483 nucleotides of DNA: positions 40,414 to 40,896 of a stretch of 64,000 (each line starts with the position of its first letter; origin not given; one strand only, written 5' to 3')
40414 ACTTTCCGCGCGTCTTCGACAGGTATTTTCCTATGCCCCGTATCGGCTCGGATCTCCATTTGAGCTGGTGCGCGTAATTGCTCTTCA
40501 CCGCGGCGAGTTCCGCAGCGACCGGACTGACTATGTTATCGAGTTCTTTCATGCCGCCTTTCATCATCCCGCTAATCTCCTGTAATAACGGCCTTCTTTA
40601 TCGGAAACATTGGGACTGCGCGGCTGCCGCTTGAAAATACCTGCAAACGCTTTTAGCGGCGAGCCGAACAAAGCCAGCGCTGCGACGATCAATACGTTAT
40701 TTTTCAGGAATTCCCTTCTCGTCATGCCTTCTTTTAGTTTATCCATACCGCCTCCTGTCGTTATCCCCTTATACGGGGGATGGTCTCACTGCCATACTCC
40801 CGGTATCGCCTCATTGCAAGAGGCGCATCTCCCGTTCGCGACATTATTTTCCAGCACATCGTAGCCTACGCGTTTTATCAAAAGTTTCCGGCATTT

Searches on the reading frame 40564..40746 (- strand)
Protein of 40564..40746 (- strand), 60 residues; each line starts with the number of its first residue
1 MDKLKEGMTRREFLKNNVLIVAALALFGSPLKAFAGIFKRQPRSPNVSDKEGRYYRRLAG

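Call 57: find_encoding_contigs(protein=window:40564-40746:-, flank=6000, max_places=10)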
Protein window:40564-40746:- (60 aa): 3 contigs read that carry it; 1 place shown.
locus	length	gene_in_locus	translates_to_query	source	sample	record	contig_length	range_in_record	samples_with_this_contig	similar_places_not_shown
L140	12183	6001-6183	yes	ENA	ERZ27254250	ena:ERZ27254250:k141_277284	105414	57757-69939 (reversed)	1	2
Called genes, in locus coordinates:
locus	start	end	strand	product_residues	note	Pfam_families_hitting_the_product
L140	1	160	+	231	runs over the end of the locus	PF21948:LplA-B_cat, PF03099:BPL_LplA_LipB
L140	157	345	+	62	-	PF12837:Fer4_6 (weak), PF00037:Fer4 (weak), PF13459:Fer4_15, PF13370:Fer4_13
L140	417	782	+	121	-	-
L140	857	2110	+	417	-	PF00330:Aconitase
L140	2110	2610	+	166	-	PF06434:Aconitase_2_N (weak), PF00694:Aconitase_C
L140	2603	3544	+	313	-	PF00056:Ldh_1_N, PF02866:Ldh_1_C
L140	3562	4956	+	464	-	PF00682:HMGL-like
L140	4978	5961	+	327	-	PF04055:Radical_SAM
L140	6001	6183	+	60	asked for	-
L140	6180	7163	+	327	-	PF00348:polyprenyl_synt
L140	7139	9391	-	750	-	PF01564:Spermine_synth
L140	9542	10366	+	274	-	PF13432:TPR_16 (faint), PF13424:TPR_12 (faint), PF00515:TPR_1 (faint), PF07719:TPR_2 (faint), PF13181:TPR_8 (faint), PF13428:TPR_14 (faint), PF14559:TPR_19 (weak), PF13174:TPR_6 (weak), +1 more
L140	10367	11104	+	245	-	PF00515:TPR_1 (faint), PF07719:TPR_2 (faint), PF13428:TPR_14 (faint), PF13174:TPR_6 (faint), PF13176:TPR_7 (faint), PF13181:TPR_8 (faint), PF13424:TPR_12, PF13432:TPR_16 (faint), +1 more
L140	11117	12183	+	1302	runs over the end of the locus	PF20148:DUF6531, PF25023:TEN_YD-shell, PF05593:RHS_repeat (weak), PF25023:TEN_YD-shell, PF05593:RHS_repeat, PF25023:TEN_YD-shell, PF05593:RHS_repeat (weak), PF25023:TEN_YD-shell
